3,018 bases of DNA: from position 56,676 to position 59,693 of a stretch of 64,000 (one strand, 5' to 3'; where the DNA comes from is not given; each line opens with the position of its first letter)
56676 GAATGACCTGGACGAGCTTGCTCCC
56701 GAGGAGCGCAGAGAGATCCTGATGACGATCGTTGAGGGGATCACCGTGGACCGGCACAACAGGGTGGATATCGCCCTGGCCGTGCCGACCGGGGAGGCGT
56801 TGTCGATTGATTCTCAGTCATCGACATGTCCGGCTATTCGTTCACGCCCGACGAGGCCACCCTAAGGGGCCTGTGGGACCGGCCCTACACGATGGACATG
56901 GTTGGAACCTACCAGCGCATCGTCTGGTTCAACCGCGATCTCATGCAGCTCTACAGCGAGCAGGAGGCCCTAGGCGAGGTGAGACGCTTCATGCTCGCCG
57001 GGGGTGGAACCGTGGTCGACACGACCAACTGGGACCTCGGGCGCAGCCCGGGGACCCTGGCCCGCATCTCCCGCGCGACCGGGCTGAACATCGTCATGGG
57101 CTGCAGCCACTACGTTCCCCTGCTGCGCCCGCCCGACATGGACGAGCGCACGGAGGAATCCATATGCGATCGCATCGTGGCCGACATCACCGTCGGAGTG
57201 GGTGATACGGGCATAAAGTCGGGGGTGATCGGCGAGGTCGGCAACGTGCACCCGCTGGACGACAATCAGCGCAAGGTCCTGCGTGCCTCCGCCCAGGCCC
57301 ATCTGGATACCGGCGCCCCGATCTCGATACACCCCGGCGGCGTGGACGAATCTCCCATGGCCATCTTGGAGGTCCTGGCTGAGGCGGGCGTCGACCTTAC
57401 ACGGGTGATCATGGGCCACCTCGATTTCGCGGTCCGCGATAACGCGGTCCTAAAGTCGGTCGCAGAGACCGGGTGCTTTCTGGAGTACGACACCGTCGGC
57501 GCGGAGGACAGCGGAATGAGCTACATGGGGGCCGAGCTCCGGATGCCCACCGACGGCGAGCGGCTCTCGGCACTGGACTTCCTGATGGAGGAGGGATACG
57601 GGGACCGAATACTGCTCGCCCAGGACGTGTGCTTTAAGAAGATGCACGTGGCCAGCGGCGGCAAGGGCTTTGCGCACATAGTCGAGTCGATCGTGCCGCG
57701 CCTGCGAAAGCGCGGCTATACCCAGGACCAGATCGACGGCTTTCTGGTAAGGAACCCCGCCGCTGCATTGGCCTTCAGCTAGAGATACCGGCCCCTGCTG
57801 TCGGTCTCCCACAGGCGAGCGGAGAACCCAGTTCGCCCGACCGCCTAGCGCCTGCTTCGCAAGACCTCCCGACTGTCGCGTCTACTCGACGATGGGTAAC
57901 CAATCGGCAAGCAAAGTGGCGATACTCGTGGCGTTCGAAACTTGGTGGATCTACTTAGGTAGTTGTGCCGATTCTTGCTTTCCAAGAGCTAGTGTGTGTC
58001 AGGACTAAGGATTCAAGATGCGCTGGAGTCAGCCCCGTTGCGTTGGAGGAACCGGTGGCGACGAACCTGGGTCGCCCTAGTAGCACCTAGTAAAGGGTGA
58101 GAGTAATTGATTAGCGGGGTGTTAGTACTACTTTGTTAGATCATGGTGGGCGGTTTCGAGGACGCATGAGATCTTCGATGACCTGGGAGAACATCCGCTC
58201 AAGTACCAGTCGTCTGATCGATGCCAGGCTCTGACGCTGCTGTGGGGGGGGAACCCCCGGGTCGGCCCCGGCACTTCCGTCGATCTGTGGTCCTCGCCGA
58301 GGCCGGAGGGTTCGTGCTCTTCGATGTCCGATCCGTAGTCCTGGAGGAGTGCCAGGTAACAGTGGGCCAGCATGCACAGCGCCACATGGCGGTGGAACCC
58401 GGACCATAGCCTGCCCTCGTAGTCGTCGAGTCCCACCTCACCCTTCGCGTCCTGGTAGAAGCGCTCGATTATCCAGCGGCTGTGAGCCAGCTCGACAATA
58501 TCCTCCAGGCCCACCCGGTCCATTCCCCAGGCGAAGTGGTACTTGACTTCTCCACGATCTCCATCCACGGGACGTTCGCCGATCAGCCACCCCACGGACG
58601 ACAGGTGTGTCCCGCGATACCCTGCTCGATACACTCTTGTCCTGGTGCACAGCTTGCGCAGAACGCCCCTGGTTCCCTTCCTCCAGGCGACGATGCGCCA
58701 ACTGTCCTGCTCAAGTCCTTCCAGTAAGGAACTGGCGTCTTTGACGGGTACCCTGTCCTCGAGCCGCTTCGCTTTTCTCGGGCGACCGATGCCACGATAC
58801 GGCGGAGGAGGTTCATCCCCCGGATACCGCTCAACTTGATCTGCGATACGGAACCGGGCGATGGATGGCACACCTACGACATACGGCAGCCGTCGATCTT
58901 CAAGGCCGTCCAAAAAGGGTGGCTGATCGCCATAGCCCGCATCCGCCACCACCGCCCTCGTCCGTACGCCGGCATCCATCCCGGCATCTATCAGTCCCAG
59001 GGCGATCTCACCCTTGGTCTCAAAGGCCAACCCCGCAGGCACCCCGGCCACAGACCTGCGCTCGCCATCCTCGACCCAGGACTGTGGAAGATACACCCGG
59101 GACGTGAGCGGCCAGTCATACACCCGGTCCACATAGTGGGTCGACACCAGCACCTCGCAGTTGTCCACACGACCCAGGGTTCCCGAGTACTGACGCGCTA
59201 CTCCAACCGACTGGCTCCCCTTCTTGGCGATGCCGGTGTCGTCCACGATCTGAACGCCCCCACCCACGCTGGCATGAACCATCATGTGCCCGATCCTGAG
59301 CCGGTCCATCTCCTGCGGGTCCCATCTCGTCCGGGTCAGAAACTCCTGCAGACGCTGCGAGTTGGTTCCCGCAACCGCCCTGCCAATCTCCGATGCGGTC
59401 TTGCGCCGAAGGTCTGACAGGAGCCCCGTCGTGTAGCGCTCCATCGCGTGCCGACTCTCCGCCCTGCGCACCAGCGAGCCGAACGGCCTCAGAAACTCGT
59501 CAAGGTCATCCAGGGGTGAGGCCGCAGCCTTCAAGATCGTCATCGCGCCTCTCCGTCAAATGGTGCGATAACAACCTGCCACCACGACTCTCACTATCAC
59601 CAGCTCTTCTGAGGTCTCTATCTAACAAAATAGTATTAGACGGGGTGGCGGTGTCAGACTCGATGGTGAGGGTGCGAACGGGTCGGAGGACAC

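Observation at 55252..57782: Large serine recombinase abuts a 5'-truncated phosphotriesterase-family gene: probable right junction of the element inside that gene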

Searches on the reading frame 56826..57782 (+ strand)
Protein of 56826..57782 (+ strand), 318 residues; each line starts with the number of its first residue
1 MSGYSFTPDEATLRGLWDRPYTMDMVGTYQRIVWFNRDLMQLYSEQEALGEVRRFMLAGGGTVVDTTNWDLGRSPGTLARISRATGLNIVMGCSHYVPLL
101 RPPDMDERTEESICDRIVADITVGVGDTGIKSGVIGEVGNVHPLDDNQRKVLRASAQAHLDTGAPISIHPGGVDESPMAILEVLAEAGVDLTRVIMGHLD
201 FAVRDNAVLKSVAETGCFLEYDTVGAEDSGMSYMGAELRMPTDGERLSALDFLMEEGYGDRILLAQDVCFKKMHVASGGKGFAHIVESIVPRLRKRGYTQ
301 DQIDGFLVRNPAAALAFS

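Call 3: search_protein_families(library=pfam, proteins=[window:56826-57782:+], max_evalue=0.01)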
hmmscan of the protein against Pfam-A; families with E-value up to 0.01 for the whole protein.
window:56826-57782:+ (318 aa): 1 family
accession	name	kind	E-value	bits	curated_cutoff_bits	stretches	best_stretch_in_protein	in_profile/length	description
PF02126.24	PTE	-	2.7e-66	224.5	22.4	1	50-313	42-295/298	Phosphotriesterase family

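Call 5: find_homologous_proteins(query=window:56826-57782:+, max_evalue=1e-20)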
Query window:56826-57782:+ (318 aa): 880 proteins with E <= 1e-20 among 5170 candidates; the best 120 are listed.
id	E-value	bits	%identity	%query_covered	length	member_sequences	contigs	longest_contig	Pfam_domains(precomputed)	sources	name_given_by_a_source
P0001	9.0e-203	690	96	100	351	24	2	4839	PF02126.26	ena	-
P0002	4.2e-200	682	95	100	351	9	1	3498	PF02126.26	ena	-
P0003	1.1e-199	680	94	100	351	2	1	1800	PF02126.26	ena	-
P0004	3.2e-174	597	83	100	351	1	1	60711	PF02126.26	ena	-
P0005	6.8e-174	595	83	100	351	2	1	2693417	PF02126.26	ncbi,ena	-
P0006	1.6e-171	588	80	100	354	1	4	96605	PF02126.26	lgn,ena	-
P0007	4.7e-170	583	79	100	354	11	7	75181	PF02126.26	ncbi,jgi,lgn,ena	jgi:phosphotriesterase-related protein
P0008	3.3e-168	577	79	100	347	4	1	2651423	PF02126.26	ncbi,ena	-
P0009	2.9e-137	475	66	100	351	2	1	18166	PF02126.26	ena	-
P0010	1.6e-129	450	63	100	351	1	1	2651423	PF02126.26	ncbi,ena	-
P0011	2.0e-124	433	62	100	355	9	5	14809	PF02126.26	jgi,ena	jgi:phosphotriesterase-related protein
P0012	5.2e-123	428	59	100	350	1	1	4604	PF02126.26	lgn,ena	-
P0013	2.7e-121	423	59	100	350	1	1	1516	PF02126.26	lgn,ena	-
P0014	4.4e-113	396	56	100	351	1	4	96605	PF02126.26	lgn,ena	-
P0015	5.5e-112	392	57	100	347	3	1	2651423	PF01026.28,PF02126.26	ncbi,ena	-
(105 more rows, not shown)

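Call 8: find_encoding_contigs(protein=P0001, flank=5000, max_places=4)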
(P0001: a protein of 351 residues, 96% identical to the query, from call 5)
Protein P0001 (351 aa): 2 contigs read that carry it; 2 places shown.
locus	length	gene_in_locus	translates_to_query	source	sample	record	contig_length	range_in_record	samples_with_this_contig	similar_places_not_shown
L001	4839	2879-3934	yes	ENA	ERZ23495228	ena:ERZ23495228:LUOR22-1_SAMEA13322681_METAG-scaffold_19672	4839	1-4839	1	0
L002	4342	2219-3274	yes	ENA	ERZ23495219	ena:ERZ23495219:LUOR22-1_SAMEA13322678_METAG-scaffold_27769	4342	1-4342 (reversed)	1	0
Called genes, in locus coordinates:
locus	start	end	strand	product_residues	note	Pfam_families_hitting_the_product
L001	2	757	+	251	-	?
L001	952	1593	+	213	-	-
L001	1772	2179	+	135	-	PF24698:DUF7662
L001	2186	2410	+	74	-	PF01850:PIN (weak)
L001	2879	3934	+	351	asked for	PF02126:PTE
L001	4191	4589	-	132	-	PF01850:PIN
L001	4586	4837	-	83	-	?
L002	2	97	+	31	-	?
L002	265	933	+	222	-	-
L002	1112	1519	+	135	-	PF24698:DUF7662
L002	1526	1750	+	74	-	PF01850:PIN (weak)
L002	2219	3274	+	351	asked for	PF02126:PTE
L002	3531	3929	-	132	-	PF01850:PIN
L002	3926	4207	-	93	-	PF02604:PhdYeFM_antitox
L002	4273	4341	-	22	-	?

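Call 61: search_solved_structures(query=P0001, max_evalue=1e-10, show_alignments=1)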
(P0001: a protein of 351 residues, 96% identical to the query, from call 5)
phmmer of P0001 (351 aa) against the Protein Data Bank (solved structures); distinct sequences matched with E-value up to 1e-10: 127 (the best 60 are shown).
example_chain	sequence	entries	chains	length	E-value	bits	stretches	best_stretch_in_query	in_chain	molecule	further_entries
9efa_A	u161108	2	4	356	1.1e-70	241.6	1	2-350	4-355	Phosphotriesterase-related protein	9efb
3k2g_A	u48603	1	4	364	2.3e-51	178.1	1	6-346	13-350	Resiniferatoxin-binding, phosphotriesterase-related protein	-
3rhg_A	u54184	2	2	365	9.4e-36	126.7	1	6-349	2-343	Putative phophotriesterase | Amidohydrolase Pmi1525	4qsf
4lef_C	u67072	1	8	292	3.7e-33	118.2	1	84-345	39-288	Phosphotriesterase homology protein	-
1bf6_A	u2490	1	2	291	4e-33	118.1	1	84-345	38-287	PHOSPHOTRIESTERASE HOMOLOGY PROTEIN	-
5ch9_A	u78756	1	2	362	4.4e-29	104.8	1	88-347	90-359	Phosphotriesterase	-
3gu9_A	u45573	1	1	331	1.4e-28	103.2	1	84-346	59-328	Organophosphorus hydrolase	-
3gu2_A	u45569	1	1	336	1.5e-28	103.1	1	84-346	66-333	Organophosphorus hydrolase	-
4j5n_A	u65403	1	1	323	1.5e-28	103.1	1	84-346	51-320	Phosphotriesterase, putative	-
3htw_A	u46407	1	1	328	1.8e-28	102.8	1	84-346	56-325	Organophosphate hydrolase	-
2zc1_A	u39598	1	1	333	1.9e-28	102.7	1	84-346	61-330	Phosphotriesterase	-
3fdk_A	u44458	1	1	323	2.2e-28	102.5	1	84-346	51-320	HYDROLASE DR0930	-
4j2m_A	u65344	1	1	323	3.2e-28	102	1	84-346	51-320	Phosphotriesterase, putative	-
4j35_A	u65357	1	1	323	3.4e-28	101.9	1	84-346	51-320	Phosphotriesterase, putative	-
3gu1_A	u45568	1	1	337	5.1e-28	101.3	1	84-346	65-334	Organophosphorus hydrolase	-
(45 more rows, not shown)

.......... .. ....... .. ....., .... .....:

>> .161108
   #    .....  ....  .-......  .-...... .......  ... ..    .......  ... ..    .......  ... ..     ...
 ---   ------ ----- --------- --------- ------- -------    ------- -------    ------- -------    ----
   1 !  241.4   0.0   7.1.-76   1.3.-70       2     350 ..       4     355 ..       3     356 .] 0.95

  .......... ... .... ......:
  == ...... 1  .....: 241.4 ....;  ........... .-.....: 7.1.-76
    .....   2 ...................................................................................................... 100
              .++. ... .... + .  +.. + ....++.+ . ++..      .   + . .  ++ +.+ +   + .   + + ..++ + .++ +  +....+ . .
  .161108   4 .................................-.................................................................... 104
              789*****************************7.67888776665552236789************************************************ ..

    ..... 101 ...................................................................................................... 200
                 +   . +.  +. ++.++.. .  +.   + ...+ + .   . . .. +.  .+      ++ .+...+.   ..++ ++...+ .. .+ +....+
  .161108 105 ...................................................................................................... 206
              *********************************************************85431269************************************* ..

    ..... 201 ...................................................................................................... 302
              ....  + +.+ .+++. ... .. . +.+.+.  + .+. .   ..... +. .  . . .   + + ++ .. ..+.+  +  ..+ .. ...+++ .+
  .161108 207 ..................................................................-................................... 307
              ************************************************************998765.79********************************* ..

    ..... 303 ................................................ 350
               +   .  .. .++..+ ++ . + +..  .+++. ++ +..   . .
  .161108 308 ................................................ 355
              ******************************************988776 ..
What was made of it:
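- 56826..57782 (+): 3' fragment of a phosphotriesterase-related (PTER-like) gene. It corresponds to residues ~34-351 of the intact protein and lacks the HxH ligands. The ORF is intact. The closest solved structure is PTER 9efa, E 1e-70 for the intact orthologue (call 61).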

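Call 73: search_protein_families(library=ncbifam, proteins=[window:56826-57782:+], max_evalue=0.001)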
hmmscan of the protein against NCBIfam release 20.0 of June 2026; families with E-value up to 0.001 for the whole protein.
window:56826-57782:+ (318 aa): 3 families
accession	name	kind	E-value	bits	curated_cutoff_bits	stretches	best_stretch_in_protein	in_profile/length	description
NF007373.0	PRK09875.1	equivalog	2.1e-39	135.8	486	1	50-312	38-288/292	phosphotriesterase-related protein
NF041153.1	organophos_OPH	equivalog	3.7e-21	75.6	500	1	48-315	83-358/365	organophosphate hydrolase OPH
NF045706.1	PhFuoseLconase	equivalog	1.1e-11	44.5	630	1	130-317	145-326/332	phospho-furanose lactonase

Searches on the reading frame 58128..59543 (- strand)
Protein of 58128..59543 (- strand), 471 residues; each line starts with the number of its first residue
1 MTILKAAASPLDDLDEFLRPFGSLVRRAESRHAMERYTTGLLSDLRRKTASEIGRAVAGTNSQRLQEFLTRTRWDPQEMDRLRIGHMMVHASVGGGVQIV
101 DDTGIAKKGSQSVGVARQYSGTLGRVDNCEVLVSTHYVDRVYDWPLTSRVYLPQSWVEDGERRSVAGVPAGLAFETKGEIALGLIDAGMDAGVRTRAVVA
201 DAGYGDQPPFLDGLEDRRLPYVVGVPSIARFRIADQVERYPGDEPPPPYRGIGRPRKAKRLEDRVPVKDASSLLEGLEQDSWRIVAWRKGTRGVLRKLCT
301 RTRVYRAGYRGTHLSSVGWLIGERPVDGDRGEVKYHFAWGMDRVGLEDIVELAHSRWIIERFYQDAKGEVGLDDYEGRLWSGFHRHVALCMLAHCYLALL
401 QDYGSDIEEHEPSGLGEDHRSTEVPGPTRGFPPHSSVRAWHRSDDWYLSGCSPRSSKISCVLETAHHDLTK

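Call 3: search_protein_families(library=pfam, proteins=[window:58128-59543:-], max_evalue=0.01)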
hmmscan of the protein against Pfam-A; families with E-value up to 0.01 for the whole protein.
window:58128-59543:- (471 aa): 2 families
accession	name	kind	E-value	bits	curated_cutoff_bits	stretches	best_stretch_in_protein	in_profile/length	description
PF13546.12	DDE_5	-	1.3e-64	218.8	27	1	23-293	4-271/272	DDE superfamily endonuclease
PF01609.27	DDE_Tnp_1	-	1.1e-08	35.5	23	1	194-395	76-199/200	Transposase DDE domain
